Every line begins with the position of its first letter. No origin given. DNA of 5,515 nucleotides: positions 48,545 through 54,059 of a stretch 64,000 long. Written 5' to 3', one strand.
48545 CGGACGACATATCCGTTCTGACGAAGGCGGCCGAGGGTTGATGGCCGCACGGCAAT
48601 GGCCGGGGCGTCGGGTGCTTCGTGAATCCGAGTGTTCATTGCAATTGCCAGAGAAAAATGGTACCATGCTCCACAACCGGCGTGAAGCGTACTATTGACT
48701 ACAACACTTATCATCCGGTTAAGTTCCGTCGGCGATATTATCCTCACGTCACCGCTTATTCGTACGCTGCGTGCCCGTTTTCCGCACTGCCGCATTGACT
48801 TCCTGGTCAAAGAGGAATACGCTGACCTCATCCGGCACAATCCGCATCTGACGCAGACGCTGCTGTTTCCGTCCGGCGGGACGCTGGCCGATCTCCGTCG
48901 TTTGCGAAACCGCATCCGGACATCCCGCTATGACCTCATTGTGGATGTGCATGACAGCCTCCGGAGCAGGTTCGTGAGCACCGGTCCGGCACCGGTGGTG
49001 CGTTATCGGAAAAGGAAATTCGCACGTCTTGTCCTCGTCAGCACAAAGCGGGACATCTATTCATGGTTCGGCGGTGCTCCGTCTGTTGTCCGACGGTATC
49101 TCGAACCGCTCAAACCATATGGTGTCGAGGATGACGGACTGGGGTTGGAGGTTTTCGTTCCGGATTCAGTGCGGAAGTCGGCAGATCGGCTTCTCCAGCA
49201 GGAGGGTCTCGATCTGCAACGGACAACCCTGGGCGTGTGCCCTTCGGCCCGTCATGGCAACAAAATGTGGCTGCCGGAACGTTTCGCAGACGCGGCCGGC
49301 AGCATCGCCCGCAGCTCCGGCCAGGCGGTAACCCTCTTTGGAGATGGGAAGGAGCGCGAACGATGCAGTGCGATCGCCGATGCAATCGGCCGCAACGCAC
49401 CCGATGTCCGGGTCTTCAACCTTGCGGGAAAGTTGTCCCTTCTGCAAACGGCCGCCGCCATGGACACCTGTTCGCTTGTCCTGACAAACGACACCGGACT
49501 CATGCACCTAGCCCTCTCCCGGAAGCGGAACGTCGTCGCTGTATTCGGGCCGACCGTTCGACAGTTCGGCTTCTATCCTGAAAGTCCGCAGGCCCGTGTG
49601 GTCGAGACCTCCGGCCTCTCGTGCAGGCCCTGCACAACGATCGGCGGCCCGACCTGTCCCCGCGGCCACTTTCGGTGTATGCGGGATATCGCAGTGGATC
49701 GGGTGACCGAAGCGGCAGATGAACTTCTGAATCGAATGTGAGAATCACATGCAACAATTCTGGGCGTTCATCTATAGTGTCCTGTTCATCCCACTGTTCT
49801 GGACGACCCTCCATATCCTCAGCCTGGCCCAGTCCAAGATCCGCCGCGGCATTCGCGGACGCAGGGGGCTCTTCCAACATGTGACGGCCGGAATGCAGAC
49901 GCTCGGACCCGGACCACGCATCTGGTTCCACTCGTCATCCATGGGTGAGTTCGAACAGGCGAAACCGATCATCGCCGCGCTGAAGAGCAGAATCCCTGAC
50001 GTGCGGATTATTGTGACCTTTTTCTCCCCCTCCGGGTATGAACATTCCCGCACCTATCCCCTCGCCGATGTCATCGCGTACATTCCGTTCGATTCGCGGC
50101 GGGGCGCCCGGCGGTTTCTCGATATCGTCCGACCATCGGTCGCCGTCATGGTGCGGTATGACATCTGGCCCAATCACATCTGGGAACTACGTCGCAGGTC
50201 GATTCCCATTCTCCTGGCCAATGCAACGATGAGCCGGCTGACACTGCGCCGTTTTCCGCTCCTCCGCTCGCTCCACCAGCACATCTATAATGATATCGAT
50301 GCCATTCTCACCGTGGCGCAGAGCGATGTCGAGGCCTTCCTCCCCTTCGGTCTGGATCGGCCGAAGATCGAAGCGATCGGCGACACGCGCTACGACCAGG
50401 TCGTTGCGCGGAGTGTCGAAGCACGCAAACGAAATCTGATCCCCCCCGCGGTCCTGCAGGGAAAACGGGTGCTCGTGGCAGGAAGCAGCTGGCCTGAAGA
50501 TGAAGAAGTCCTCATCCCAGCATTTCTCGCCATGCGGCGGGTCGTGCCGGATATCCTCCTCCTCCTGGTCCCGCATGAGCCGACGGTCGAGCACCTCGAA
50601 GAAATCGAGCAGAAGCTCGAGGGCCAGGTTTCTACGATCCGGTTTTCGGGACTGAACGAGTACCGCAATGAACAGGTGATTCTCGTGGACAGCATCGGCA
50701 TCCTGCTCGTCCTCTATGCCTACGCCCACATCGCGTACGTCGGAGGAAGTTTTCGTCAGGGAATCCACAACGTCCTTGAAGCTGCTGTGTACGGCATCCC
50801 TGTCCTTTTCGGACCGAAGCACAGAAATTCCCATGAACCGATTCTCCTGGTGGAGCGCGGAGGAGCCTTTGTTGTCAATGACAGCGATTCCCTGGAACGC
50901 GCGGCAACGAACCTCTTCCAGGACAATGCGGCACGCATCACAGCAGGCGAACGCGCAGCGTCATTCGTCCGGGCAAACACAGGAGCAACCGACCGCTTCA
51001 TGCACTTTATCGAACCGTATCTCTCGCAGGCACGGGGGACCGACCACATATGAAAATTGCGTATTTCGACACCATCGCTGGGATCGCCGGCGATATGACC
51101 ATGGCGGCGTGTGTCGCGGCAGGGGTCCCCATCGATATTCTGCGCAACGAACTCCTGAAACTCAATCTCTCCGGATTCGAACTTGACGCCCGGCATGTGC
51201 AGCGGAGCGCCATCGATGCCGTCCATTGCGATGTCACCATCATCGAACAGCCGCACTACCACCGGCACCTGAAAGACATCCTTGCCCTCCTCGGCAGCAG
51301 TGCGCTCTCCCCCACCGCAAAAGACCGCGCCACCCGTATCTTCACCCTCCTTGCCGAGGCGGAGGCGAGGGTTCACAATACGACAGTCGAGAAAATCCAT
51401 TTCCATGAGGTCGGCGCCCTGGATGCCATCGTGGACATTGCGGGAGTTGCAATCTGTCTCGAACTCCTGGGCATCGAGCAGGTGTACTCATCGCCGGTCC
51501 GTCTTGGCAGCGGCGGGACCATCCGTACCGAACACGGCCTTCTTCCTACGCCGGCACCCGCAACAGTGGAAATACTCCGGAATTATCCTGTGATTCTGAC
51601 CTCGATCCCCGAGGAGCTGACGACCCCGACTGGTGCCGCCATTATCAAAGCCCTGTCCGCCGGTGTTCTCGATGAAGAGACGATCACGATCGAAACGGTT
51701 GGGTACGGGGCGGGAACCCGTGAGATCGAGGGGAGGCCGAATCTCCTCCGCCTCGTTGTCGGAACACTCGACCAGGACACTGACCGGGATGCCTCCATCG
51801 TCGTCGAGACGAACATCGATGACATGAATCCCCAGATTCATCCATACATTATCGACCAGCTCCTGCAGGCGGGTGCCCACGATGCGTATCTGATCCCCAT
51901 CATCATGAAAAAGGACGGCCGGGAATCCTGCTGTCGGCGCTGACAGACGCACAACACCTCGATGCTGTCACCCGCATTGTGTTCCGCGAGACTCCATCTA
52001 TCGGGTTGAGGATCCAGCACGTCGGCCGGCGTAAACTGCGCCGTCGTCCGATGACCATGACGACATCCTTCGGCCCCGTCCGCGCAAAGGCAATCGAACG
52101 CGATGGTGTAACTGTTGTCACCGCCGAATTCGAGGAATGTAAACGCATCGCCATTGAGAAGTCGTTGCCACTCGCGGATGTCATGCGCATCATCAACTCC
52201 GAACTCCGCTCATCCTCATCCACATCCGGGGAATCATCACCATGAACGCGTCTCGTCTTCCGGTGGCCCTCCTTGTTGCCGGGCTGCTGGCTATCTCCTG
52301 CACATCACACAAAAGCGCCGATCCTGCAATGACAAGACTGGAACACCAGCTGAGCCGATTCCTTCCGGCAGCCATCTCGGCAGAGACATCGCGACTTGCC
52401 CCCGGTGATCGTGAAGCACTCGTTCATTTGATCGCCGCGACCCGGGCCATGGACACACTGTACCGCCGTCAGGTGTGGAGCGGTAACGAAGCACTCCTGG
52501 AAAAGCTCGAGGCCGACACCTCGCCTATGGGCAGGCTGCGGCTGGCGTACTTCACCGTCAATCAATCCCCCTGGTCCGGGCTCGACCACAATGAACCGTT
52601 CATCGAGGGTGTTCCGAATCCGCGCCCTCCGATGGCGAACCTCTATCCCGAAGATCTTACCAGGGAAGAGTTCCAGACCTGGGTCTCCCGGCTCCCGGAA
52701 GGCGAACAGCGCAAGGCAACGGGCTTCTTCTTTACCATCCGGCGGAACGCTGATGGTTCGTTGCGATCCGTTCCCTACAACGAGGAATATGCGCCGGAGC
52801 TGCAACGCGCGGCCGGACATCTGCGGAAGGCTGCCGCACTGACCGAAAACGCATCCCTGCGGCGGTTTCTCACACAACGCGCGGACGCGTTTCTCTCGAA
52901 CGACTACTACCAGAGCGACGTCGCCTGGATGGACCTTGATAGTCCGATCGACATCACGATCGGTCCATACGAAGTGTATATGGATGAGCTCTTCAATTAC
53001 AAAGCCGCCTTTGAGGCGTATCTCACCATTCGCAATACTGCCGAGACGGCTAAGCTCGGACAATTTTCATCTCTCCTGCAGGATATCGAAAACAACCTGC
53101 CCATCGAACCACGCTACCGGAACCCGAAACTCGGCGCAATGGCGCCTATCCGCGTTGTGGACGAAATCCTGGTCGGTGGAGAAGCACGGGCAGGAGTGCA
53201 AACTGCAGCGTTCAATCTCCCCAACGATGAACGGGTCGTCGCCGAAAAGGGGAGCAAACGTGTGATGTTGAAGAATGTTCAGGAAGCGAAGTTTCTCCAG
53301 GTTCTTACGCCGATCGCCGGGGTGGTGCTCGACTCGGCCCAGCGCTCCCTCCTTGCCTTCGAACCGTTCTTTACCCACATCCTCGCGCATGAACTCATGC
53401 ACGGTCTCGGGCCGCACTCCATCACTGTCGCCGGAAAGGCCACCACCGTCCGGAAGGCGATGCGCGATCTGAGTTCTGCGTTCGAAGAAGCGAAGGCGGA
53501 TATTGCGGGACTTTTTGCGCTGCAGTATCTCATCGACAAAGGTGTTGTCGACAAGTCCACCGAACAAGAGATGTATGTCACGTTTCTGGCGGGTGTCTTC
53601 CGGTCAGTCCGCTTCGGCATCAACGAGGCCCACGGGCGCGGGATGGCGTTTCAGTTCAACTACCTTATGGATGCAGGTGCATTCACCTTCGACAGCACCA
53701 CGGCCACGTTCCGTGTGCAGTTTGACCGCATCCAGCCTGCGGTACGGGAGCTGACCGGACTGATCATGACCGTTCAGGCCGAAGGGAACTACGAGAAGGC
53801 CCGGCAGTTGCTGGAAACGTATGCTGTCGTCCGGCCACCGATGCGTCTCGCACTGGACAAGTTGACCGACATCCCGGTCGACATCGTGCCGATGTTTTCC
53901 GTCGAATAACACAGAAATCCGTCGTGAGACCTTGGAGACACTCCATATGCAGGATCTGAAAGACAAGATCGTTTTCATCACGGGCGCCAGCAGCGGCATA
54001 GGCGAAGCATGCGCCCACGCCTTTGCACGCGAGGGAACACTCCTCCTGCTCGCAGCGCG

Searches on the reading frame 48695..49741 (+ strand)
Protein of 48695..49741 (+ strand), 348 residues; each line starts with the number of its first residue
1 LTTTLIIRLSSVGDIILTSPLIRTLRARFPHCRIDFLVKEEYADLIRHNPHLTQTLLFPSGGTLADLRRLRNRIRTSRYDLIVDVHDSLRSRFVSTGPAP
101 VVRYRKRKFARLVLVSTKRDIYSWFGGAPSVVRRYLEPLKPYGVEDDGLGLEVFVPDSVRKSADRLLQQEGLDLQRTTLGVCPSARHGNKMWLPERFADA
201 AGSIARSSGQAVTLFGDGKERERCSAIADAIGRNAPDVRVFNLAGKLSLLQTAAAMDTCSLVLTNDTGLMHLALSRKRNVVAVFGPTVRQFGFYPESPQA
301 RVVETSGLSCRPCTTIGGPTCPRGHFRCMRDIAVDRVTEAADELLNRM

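Call 50: search_protein_families(library=pfam, proteins=[window:48695-49741:+], max_evalue=0.00001)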
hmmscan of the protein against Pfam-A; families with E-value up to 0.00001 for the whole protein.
window:48695-49741:+ (348 aa): 1 family
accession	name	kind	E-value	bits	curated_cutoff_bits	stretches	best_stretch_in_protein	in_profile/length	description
PF01075.23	Glyco_transf_9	-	3.3e-30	105.7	22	1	68-315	2-238/247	Glycosyltransferase family 9 (heptosyltransferase)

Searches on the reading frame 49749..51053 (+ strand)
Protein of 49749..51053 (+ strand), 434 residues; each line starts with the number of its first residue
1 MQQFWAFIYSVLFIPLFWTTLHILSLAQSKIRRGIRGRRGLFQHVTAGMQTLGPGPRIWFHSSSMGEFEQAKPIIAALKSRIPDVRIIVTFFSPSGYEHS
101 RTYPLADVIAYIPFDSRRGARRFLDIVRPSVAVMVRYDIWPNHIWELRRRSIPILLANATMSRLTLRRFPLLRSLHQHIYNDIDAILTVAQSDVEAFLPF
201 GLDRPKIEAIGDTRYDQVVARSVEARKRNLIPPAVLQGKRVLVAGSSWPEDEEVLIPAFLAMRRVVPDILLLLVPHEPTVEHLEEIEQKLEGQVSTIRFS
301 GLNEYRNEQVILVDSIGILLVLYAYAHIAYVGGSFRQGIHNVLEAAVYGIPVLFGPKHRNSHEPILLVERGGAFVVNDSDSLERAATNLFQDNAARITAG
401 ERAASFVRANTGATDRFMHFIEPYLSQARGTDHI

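Call 51: search_protein_families(library=pfam, proteins=[window:49749-51053:+], max_evalue=0.00001)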
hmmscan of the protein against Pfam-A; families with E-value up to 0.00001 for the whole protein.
window:49749-51053:+ (434 aa): 1 family
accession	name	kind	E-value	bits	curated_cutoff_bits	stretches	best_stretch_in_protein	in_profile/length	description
PF04413.22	Glycos_transf_N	-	1.4e-45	155.5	23.9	1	51-217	16-179/179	3-Deoxy-D-manno-octulosonic-acid transferase (kdotransferase)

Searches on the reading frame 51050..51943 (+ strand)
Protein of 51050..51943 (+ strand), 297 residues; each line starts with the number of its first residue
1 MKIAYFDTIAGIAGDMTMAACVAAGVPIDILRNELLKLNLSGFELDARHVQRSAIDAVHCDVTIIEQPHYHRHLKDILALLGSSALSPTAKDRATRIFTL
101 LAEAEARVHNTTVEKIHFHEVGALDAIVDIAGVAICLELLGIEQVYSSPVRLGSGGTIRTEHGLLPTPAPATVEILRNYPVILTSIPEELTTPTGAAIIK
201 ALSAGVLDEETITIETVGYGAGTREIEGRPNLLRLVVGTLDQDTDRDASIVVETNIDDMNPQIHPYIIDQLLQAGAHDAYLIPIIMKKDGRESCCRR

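Call 51: search_protein_families(library=pfam, proteins=[window:51050-51943:+], max_evalue=0.00001)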
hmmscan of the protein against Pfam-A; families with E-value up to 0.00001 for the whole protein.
window:51050-51943:+ (297 aa): 1 family
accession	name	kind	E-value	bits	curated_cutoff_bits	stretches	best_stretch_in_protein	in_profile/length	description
PF01969.22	Ni_insertion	-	1.3e-104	350.8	22.1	1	4-289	1-285/375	Nickel insertion protein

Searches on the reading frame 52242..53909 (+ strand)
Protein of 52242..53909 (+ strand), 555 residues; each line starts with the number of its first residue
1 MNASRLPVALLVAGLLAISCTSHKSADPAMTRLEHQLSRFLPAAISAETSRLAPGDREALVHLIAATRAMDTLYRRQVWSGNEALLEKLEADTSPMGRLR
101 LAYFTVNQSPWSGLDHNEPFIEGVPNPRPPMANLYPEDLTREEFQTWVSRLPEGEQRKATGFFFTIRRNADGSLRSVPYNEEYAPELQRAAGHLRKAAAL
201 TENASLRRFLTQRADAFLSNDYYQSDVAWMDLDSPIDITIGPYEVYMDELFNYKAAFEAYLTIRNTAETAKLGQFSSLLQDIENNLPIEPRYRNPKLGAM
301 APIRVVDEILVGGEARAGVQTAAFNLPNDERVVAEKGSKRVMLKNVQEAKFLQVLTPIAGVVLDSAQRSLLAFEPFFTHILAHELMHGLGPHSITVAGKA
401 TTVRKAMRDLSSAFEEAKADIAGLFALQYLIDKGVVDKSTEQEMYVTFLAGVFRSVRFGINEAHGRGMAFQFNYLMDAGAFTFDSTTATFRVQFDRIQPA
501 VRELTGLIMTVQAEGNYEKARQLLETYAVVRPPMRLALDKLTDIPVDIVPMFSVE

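Call 51: search_protein_families(library=pfam, proteins=[window:52242-53909:+], max_evalue=0.00001)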
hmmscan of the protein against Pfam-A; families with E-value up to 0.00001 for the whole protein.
window:52242-53909:+ (555 aa): 1 family
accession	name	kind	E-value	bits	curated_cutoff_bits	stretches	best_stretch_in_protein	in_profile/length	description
PF03571.21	Peptidase_M49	-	1.7e-11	43.7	21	1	182-390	100-306/548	Peptidase family M49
